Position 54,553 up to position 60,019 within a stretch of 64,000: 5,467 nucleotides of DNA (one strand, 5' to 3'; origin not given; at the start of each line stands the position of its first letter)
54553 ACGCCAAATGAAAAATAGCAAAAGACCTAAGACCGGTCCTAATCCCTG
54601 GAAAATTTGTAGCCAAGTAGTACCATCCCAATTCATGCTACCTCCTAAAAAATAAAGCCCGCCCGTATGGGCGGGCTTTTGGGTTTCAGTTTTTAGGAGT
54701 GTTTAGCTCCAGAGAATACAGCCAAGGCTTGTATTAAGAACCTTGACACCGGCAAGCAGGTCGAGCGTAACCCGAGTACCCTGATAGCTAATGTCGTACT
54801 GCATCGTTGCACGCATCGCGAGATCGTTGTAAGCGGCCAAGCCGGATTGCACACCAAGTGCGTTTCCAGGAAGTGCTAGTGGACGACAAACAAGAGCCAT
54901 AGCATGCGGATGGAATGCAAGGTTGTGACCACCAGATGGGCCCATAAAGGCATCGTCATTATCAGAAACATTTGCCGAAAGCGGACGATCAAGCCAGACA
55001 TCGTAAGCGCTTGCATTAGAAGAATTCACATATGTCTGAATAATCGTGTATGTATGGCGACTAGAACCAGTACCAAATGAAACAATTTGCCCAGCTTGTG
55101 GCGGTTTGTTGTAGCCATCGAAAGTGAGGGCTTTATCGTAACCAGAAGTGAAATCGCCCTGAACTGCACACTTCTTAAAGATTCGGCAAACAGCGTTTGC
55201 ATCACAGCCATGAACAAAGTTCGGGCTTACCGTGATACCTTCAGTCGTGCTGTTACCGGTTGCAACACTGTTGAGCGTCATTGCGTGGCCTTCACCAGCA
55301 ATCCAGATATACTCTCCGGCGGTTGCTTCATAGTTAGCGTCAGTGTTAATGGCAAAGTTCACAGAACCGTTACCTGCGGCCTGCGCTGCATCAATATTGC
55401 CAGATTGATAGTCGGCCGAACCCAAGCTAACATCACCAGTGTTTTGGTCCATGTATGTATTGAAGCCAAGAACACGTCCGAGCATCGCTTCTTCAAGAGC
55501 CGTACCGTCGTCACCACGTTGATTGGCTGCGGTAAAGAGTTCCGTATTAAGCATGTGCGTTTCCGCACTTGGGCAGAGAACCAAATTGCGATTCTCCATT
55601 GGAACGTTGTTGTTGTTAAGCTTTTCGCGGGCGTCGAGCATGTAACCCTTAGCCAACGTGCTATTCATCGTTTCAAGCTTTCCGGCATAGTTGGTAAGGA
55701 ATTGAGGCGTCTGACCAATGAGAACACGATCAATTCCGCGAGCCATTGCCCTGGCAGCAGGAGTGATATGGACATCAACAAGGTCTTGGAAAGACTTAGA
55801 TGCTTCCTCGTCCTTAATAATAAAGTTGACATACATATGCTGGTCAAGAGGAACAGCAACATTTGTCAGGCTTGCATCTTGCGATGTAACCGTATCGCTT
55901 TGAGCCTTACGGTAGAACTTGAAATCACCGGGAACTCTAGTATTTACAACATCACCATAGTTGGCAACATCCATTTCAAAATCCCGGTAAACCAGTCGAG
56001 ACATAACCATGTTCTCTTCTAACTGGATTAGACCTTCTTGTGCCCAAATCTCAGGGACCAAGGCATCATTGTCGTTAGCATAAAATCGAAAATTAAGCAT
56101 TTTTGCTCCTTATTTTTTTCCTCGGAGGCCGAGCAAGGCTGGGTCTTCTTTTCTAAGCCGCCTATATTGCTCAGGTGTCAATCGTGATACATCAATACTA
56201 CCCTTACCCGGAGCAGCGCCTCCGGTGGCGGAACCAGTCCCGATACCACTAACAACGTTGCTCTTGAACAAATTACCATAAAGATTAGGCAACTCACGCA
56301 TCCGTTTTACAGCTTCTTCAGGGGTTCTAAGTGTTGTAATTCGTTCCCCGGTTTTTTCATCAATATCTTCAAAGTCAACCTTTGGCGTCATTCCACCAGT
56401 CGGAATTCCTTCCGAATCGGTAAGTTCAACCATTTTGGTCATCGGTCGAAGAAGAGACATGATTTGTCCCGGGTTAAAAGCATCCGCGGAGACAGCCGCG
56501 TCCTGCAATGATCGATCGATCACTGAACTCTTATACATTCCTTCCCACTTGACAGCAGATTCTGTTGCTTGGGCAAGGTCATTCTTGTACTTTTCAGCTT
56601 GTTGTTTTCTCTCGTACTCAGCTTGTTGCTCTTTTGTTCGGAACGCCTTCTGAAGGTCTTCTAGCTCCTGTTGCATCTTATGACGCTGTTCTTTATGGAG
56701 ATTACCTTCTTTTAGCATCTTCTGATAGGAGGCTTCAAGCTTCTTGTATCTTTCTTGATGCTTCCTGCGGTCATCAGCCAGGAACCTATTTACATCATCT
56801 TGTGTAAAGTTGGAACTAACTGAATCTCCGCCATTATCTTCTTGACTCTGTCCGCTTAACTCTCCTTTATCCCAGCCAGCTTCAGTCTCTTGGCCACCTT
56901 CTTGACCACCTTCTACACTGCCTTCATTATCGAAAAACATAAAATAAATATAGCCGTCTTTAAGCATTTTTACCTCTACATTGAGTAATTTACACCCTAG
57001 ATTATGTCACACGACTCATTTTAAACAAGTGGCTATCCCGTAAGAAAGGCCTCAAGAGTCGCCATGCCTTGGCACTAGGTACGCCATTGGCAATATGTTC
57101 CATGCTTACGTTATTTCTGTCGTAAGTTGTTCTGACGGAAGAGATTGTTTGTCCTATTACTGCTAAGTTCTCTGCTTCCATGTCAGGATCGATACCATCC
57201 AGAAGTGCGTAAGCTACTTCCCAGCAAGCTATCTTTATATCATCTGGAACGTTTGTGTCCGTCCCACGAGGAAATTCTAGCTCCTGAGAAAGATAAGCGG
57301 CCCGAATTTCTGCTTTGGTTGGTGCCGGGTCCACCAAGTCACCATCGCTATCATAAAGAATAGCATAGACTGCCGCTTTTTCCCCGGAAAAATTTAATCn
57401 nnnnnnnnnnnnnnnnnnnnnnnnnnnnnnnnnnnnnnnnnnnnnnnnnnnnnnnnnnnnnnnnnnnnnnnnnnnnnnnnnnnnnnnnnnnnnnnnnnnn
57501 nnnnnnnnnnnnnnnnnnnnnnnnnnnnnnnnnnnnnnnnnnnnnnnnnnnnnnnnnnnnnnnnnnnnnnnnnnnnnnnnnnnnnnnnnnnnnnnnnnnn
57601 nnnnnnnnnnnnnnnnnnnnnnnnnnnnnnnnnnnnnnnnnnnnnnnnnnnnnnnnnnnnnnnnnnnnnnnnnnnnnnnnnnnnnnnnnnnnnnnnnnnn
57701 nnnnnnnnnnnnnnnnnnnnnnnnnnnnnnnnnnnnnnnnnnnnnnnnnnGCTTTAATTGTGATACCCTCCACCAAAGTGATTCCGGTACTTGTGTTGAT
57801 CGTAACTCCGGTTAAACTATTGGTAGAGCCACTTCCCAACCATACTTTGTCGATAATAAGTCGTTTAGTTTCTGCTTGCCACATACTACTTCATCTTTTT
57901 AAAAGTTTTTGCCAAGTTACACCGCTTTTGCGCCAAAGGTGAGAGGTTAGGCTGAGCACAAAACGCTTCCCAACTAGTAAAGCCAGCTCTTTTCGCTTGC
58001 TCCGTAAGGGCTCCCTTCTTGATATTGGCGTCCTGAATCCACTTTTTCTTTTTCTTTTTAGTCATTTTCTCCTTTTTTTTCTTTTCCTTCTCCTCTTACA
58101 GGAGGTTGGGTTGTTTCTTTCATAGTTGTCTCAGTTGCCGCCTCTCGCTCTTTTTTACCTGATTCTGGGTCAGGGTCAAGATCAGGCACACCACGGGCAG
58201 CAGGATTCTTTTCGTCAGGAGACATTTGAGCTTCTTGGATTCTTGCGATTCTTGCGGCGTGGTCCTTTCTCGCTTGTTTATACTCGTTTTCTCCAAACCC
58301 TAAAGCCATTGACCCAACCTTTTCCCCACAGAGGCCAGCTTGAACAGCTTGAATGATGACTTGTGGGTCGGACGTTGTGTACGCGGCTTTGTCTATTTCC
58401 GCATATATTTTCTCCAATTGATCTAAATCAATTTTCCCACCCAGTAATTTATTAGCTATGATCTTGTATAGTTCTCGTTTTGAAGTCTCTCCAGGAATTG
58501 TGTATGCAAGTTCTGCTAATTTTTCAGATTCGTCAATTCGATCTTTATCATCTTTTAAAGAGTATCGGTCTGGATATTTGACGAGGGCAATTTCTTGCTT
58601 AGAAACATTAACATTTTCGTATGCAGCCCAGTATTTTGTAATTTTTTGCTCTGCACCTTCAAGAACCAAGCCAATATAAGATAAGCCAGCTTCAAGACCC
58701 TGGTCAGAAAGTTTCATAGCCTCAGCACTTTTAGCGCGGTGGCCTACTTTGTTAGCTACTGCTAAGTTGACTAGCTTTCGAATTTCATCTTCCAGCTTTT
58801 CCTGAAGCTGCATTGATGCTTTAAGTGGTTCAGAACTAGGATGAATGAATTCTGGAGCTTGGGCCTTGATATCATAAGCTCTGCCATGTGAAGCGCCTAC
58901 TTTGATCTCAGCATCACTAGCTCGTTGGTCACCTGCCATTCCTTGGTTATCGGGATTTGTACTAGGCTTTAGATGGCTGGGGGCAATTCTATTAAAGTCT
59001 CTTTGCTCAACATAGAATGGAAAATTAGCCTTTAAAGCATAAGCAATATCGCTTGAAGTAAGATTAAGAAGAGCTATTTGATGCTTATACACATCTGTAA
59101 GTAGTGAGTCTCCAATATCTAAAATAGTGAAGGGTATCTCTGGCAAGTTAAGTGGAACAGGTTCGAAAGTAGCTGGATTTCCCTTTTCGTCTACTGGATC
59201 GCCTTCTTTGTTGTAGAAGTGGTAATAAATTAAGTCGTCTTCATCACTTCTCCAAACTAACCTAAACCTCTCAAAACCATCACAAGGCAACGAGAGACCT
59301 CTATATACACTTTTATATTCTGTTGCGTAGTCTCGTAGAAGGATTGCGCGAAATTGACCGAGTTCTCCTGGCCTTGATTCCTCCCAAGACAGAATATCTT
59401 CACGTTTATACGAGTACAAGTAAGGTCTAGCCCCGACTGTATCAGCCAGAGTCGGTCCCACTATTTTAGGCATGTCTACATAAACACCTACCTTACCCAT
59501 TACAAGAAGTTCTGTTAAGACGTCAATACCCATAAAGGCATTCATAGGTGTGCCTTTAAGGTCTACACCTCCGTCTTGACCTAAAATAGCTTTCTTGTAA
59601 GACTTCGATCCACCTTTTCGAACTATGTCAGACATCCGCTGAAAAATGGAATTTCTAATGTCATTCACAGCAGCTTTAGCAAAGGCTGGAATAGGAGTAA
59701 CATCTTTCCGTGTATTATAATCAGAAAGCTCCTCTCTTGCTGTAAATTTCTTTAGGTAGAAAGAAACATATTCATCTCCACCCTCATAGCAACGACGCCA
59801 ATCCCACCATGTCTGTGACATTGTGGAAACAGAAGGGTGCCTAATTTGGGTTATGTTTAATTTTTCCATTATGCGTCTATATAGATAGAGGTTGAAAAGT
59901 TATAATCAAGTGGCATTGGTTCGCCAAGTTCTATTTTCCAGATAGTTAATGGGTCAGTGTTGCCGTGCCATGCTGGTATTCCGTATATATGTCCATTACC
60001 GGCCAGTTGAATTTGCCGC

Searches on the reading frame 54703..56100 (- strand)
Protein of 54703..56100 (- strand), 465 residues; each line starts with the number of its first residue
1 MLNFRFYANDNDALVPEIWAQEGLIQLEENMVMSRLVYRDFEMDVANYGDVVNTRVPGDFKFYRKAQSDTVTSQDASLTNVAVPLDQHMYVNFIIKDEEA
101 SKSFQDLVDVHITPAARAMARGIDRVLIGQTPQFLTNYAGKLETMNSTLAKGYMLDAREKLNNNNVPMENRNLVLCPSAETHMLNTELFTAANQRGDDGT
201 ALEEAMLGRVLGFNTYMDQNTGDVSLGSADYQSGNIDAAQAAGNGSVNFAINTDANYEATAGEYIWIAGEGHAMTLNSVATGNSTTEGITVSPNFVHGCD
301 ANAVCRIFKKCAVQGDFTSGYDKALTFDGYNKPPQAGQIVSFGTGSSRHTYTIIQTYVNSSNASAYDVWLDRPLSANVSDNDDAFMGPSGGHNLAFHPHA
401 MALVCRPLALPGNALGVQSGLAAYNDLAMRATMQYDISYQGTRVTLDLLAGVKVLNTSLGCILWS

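Call 30: search_protein_families(library=phrogs, proteins=[window:54703-56100:-], max_evalue=0.001)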
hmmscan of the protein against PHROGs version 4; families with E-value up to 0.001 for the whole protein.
window:54703-56100:- (465 aa): 3 families
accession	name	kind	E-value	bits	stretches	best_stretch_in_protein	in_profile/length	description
phrog_283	-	head and packaging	1.1e-60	207.1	1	9-464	3-382/385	major head protein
phrog_267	-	head and packaging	2.3e-20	74.1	1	8-225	34-263/410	major head protein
phrog_3437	-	head and packaging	2.9e-05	24.4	1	94-223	87-226/294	major head protein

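Call 83: find_related_loci(query=window:54703-56100:-, collection=viral_contigs, flank=10000)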
Query window:54703-56100:- (465 aa) in viral_contigs; peptide patterns used: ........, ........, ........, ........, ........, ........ (x = any residue, [..] = any of these).
15 stretches matched a pattern; 13 encode a relative of the query (tblastn E <= 1e-3); 13 distinct loci.
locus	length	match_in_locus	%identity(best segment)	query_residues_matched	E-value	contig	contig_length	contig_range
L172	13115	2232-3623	73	1-465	0e+0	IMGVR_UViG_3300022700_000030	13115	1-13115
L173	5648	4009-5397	72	1-465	0e+0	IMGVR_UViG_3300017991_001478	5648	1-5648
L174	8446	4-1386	72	3-465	0e+0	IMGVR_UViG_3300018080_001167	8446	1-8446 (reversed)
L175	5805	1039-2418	72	4-465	0e+0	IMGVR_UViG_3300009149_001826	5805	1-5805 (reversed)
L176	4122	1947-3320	50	4-463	1e-145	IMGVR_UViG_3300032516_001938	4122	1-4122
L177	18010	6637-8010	49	4-463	6e-142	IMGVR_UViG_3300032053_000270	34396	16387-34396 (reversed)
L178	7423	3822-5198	45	7-463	1e-129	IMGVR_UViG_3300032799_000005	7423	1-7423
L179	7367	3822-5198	45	7-463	1e-129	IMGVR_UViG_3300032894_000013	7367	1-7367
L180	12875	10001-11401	45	1-463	5e-127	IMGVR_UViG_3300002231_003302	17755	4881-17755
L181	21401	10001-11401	46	1-463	5e-126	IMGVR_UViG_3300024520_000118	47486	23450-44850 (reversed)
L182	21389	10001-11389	45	7-463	4e-119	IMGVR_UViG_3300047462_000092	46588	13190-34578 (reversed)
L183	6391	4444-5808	45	7-463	1e-116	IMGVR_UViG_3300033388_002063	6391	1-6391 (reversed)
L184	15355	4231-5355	35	11-463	4e-27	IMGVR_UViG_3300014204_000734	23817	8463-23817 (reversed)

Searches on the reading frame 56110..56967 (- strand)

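Call 30: search_protein_families(library=phrogs, proteins=[window:56110-56967:-], max_evalue=0.001)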
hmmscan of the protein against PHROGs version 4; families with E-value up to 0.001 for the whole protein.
window:56110-56967:- (285 aa): 4 families
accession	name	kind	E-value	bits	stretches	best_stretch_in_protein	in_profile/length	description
phrog_206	-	head and packaging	2.2e-09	38.4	1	50-278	35-255/263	head scaffolding protein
phrog_6663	-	unknown function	1.3e-07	32.6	1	63-257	55-232/263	-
phrog_2303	-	head and packaging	8.7e-06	26.7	1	8-139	10-133/219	head scaffolding protein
phrog_172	-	head and packaging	6.5e-05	24.1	1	12-131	31-143/229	head scaffolding protein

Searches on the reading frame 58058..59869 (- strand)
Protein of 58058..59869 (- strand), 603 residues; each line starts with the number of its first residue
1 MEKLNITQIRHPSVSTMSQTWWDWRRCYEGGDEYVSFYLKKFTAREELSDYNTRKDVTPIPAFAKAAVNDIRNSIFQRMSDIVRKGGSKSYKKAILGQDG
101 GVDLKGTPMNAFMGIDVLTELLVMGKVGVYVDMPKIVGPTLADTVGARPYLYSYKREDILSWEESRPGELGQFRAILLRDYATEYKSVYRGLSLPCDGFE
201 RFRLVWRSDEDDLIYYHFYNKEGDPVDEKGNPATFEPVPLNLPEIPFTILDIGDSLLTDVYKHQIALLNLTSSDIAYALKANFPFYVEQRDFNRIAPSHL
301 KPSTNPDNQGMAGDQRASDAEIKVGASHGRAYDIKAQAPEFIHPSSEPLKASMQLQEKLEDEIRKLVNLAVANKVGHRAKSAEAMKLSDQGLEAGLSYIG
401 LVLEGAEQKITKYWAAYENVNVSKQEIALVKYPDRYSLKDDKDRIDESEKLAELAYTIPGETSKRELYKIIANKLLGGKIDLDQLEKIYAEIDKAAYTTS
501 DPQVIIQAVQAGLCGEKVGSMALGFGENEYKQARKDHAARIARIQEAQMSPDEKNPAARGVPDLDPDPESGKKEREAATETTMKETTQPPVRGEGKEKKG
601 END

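Call 30: search_protein_families(library=phrogs, proteins=[window:58058-59869:-], max_evalue=0.001)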
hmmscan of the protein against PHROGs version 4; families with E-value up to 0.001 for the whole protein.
window:58058-59869:- (603 aa): 1 family
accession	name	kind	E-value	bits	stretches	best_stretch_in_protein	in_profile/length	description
phrog_145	-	head and packaging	6e-33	115.3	1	8-492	11-466/493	portal protein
